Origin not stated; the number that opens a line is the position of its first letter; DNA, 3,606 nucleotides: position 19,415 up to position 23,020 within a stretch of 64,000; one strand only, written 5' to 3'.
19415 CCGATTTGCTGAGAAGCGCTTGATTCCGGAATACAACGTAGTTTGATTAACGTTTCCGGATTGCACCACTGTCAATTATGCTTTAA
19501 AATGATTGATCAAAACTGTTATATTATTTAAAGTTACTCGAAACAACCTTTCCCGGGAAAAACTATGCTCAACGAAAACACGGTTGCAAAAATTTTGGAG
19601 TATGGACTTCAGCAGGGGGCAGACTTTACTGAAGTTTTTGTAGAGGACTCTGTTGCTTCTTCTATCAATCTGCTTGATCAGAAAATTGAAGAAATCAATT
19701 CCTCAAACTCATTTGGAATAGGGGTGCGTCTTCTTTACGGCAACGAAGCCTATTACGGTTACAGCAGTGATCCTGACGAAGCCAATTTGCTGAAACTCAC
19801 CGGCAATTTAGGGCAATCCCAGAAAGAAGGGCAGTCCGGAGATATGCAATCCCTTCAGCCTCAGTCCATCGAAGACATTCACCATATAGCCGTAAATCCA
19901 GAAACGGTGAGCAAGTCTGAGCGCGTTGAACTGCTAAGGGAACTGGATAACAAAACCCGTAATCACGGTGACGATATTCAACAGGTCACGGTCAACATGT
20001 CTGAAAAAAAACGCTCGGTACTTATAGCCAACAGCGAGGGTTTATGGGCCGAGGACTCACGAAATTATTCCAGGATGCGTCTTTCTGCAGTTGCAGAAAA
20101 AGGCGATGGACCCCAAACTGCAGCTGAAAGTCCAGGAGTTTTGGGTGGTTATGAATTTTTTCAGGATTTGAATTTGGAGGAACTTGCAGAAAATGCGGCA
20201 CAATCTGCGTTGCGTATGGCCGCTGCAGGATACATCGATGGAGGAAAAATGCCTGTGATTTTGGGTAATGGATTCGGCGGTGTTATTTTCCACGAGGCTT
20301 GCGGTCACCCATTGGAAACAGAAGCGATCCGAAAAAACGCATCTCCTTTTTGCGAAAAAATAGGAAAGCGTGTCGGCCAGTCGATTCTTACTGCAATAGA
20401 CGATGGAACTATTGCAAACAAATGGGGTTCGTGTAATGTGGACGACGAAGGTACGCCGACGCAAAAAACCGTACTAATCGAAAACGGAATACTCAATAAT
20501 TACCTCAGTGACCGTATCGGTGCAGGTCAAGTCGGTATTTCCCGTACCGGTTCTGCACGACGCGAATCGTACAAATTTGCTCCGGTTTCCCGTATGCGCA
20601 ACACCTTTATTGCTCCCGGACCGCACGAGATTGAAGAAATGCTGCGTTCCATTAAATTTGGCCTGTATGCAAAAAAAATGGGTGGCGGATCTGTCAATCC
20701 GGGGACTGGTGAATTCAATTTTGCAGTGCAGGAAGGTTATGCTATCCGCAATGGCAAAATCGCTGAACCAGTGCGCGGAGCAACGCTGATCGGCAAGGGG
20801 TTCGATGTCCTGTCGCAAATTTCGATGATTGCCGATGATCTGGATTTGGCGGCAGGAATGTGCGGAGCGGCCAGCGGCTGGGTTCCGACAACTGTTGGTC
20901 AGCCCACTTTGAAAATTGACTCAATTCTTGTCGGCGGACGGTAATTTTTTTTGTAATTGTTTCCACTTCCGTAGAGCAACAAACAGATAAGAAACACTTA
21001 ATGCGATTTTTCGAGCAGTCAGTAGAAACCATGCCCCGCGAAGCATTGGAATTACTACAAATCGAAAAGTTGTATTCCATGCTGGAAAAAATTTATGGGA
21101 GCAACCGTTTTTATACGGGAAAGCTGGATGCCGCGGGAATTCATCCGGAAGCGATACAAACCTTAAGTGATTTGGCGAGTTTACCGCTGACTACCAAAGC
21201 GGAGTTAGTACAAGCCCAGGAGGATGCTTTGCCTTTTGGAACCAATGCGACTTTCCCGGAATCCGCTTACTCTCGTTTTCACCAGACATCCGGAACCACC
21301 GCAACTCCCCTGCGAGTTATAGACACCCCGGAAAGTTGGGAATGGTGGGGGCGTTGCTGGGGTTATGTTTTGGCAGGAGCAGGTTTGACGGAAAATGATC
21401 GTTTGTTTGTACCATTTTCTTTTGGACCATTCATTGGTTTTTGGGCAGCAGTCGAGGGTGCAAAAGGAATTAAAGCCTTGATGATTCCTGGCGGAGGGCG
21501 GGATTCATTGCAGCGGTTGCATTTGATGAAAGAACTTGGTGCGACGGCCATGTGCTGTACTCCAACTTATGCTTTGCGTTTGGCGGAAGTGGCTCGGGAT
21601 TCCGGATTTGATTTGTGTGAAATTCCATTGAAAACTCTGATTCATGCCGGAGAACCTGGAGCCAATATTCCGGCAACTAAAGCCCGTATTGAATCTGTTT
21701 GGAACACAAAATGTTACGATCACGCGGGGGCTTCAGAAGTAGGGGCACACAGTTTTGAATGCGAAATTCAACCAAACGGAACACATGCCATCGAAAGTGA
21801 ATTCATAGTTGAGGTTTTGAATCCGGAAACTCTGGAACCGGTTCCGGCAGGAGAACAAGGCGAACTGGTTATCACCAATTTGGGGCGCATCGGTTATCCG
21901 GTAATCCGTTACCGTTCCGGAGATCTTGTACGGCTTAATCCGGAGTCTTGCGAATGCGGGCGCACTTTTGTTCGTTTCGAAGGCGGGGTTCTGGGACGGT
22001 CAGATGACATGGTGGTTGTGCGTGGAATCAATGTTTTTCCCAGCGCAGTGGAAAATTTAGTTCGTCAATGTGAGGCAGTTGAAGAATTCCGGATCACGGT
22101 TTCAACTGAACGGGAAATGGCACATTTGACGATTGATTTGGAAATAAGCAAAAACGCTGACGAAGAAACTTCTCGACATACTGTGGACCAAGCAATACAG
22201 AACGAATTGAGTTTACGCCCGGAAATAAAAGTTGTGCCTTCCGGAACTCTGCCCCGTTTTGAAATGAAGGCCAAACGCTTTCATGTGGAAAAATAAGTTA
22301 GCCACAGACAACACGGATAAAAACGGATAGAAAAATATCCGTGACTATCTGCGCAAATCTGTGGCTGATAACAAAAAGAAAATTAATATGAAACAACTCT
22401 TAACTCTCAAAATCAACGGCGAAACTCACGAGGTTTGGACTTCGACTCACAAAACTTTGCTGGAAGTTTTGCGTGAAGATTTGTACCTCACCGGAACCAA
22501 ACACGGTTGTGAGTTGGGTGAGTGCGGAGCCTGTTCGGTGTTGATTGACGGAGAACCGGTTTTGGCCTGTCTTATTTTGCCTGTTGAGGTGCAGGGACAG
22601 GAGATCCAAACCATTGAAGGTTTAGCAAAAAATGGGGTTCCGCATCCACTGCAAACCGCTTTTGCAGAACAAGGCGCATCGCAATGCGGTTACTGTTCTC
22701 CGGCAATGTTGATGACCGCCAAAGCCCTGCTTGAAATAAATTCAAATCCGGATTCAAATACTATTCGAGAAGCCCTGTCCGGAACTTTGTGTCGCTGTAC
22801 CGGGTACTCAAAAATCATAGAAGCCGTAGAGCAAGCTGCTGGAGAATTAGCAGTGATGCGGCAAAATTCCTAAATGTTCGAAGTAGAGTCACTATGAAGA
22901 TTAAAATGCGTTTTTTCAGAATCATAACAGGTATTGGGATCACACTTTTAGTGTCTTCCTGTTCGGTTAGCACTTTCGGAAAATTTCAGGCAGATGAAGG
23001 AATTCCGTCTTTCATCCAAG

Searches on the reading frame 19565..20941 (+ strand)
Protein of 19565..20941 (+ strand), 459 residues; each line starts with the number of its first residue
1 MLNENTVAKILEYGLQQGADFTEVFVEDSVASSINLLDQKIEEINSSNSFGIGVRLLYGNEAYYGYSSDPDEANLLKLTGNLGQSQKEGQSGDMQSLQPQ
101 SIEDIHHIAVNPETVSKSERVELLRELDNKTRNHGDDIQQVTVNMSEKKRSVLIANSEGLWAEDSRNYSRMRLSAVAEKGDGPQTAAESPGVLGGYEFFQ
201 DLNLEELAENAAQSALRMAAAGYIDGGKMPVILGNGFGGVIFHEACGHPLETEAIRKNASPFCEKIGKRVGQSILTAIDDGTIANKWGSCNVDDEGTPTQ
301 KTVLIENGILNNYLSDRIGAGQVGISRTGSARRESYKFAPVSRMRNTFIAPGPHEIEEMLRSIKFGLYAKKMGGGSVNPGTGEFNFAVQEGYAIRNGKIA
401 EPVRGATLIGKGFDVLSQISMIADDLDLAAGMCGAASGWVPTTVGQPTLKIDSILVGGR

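Call 78: search_protein_families(library=pfam, proteins=[window:19565-20941:+], max_evalue=0.00001)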
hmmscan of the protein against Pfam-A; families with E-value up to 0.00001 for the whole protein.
window:19565-20941:+ (459 aa): 3 families
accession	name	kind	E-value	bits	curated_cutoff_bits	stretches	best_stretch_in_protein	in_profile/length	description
PF19289.4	PmbA_TldD_3rd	-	7.6e-68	228.4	22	1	227-458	2-220/220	PmbA/TldA metallopeptidase C-terminal domain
PF19290.4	PmbA_TldD_2nd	-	6.1e-21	75.4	20.9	1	111-218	2-108/109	PmbA/TldA metallopeptidase central domain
PF01523.21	PmbA_TldD_1st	-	1.2e-11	45.1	20.9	1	23-77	2-56/65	PmbA/TldA metallopeptidase domain 1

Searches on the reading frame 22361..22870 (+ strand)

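Call 78: search_protein_families(library=pfam, proteins=[window:22361-22870:+], max_evalue=0.00001)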
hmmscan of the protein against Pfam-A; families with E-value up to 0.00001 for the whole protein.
window:22361-22870:+ (170 aa): 3 families
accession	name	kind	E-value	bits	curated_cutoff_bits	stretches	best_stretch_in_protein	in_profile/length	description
PF01799.25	Fer2_2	-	4.9e-31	107.1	30.3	1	84-157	1-75/75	[2Fe-2S] binding domain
PF00111.32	Fer2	-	3.7e-08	33.6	21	1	17-73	2-75/77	2Fe-2S iron-sulfur cluster binding domain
PF13085.11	Fer2_3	-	2.9e-06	27.7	27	1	47-91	49-92/107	2Fe-2S iron-sulfur cluster binding domain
